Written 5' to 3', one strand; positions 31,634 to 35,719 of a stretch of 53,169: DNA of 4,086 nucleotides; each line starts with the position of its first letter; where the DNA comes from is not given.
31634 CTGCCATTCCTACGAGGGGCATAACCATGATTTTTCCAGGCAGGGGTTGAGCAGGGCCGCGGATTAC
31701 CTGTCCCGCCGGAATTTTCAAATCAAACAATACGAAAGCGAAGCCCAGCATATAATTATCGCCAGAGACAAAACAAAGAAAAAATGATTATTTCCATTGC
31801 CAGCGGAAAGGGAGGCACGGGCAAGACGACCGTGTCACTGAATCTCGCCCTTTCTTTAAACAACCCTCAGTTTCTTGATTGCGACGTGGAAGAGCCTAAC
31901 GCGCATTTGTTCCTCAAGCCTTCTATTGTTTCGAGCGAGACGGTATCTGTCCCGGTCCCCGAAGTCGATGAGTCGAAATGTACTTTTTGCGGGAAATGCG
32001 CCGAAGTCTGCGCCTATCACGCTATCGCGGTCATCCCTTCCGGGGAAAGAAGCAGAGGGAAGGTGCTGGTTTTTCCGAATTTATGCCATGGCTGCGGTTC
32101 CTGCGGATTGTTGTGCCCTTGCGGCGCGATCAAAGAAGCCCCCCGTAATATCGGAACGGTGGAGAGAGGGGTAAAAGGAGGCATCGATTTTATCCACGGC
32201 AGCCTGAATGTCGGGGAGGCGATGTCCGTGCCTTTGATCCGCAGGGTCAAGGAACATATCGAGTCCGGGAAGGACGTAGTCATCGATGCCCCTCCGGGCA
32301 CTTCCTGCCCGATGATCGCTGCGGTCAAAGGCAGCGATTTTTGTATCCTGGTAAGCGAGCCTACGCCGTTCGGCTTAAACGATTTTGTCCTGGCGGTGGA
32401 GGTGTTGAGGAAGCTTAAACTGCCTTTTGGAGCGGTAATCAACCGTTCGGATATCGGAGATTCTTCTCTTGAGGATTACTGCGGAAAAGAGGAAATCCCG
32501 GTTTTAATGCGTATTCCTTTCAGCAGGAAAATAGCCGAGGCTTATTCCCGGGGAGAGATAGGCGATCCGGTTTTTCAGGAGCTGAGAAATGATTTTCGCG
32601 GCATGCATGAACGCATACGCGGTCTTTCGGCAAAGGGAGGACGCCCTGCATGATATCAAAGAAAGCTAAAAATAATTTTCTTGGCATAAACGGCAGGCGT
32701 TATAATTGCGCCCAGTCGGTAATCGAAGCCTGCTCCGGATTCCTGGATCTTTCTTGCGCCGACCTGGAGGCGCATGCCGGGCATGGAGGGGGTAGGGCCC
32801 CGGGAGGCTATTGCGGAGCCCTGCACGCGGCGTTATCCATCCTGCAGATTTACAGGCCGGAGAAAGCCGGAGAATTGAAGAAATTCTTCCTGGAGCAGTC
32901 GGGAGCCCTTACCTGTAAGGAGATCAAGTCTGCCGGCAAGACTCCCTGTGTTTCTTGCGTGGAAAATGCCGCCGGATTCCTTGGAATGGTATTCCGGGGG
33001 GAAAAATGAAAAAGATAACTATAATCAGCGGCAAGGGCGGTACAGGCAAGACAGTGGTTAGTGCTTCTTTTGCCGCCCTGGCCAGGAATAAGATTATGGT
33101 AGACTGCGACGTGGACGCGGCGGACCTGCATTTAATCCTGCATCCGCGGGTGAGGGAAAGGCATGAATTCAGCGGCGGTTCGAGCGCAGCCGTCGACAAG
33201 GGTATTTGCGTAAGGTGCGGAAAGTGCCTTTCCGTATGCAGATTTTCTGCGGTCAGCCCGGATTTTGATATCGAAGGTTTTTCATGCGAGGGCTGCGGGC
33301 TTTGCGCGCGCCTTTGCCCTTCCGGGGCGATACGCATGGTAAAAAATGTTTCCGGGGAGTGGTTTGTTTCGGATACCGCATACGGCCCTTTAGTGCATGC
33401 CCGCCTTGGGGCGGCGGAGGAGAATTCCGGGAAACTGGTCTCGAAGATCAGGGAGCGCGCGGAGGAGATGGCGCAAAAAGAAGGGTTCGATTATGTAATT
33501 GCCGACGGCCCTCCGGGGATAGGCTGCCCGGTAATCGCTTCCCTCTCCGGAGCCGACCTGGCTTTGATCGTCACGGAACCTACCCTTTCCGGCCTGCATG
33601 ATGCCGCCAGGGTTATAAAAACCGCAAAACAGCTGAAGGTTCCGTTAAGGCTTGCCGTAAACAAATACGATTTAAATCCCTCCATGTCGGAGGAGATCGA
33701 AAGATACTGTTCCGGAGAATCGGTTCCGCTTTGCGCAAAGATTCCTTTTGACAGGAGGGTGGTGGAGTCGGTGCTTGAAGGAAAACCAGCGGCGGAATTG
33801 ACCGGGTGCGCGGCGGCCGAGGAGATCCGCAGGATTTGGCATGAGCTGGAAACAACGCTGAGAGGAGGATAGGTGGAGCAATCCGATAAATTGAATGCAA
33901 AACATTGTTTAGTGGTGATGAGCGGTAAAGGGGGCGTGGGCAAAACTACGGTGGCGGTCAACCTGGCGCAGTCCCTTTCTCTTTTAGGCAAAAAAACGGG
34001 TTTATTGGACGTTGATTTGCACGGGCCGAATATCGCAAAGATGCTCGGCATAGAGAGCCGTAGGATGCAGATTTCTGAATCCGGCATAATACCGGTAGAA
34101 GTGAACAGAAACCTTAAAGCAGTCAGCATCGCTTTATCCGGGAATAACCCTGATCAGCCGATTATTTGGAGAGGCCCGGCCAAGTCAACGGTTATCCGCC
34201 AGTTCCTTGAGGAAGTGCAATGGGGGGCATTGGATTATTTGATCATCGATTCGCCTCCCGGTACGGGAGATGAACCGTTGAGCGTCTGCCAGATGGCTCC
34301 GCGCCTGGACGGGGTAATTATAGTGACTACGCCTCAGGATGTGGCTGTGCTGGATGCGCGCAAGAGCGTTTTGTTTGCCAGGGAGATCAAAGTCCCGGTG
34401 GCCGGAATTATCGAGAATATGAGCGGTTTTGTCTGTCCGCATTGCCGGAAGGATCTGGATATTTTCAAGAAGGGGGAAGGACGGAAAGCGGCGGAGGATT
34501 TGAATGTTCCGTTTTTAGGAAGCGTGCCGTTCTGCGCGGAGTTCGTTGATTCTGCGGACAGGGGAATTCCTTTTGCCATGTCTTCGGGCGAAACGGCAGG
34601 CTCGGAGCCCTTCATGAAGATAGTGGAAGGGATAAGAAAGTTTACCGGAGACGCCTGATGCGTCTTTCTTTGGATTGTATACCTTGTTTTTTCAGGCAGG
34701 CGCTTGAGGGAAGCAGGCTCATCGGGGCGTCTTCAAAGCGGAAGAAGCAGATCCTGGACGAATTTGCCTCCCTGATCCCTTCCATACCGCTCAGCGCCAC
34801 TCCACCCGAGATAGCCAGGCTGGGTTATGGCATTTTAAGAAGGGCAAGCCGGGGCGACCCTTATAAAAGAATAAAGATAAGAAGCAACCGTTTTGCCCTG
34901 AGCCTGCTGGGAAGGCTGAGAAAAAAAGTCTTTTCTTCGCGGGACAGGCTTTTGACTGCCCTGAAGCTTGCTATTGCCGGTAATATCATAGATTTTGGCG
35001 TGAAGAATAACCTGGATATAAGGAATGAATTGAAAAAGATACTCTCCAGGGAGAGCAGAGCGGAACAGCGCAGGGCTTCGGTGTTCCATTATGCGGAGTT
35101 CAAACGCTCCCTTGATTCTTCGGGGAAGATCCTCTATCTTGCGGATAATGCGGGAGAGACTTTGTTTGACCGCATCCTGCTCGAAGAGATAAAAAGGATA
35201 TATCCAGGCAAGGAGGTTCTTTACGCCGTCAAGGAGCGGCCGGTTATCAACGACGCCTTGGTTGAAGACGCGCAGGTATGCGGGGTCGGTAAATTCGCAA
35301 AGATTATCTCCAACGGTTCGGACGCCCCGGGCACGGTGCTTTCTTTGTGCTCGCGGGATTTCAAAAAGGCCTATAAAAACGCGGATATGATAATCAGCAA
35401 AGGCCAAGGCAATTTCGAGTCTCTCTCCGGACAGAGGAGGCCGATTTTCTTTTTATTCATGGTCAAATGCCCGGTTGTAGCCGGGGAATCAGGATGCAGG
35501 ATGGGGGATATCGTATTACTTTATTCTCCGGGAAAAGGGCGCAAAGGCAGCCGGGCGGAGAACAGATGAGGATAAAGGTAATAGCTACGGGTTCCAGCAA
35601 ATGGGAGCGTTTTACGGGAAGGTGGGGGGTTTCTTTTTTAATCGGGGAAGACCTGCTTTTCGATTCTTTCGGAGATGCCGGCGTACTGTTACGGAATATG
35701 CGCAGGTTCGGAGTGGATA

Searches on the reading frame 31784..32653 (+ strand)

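Call 74: search_protein_families(library=pfam, proteins=[window:31784-32653:+], max_evalue=0.00001)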
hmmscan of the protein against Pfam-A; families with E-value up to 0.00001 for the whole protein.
window:31784-32653:+ (289 aa): 7 families
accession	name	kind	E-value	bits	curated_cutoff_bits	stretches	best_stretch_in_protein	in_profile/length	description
PF01656.29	CbiA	-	3.8e-13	49.9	25.4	1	3-258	1-123/125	CobQ/CobB/MinD/ParA nucleotide binding domain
PF10609.15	ParA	-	2.8e-12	47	27.1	1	2-40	5-47/246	NUBPL iron-transfer P-loop NTPase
PF00037.32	Fer4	-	9.9e-11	41.4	21.1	1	59-81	1-23/24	4Fe-4S binding domain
PF12838.12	Fer4_7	-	1.5e-08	35.4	27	1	65-115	1-52/52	4Fe-4S dicluster domain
PF12837.12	Fer4_6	-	8.7e-08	32.2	25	1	58-81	1-24/24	4Fe-4S binding domain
PF13614.12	AAA_31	-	9.3e-08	32.7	27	0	2-27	3-28/177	AAA domain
PF14697.11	Fer4_21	-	2.1e-06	28.2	35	1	61-116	3-57/59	4Fe-4S dicluster domain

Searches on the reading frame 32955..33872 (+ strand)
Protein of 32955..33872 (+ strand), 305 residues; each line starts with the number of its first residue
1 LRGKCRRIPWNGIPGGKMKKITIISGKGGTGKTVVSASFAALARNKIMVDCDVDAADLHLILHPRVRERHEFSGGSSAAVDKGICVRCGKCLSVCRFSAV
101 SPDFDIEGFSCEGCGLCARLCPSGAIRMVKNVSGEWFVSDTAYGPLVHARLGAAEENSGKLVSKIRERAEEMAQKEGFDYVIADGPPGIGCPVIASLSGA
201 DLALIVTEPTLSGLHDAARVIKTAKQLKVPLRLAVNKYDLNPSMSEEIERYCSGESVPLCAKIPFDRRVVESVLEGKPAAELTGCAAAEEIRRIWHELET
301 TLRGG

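Call 74: search_protein_families(library=pfam, proteins=[window:32955-33872:+], max_evalue=0.00001)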
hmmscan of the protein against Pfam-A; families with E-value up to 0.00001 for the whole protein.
window:32955-33872:+ (305 aa): 8 families
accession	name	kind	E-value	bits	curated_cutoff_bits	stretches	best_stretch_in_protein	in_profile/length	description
PF01656.29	CbiA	-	1e-13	51.8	25.4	1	21-278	1-124/125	CobQ/CobB/MinD/ParA nucleotide binding domain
PF10609.15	ParA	-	2.1e-11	44.1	27.1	0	174-294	108-241/246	NUBPL iron-transfer P-loop NTPase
PF12838.12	Fer4_7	-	2.1e-09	38.1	27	0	111-131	2-22/52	4Fe-4S dicluster domain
PF00037.32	Fer4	-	2.7e-09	36.9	21.1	0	111-127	8-24/24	4Fe-4S binding domain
PF13614.12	AAA_31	-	3.9e-09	37.1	27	0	175-228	115-168/177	AAA domain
PF12837.12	Fer4_6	-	4.5e-07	29.9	25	0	78-99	2-23/24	4Fe-4S binding domain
PF13484.11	Fer4_16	-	5e-07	30.8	30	0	111-132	2-24/66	4Fe-4S double cluster binding domain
PF14697.11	Fer4_21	-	1.2e-06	28.9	35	1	78-128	1-59/59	4Fe-4S dicluster domain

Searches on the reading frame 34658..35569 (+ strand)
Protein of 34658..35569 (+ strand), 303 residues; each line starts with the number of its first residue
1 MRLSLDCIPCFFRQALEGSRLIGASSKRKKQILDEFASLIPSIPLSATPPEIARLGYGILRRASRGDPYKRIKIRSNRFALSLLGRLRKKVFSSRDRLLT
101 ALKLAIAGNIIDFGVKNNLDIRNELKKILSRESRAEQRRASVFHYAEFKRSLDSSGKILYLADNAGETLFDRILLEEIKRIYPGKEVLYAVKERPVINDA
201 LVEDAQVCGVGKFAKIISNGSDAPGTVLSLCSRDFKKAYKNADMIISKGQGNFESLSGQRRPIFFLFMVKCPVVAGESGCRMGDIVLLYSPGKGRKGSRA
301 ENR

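Call 74: search_protein_families(library=pfam, proteins=[window:34658-35569:+], max_evalue=0.00001)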
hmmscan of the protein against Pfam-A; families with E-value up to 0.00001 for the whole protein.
window:34658-35569:+ (303 aa): 1 family
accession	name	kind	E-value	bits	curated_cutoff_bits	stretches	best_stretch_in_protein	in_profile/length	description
PF01937.24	ARMT1-like_dom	-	4.9e-67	226.8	25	1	6-285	4-310/311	Damage-control phosphatase ARMT1-like domain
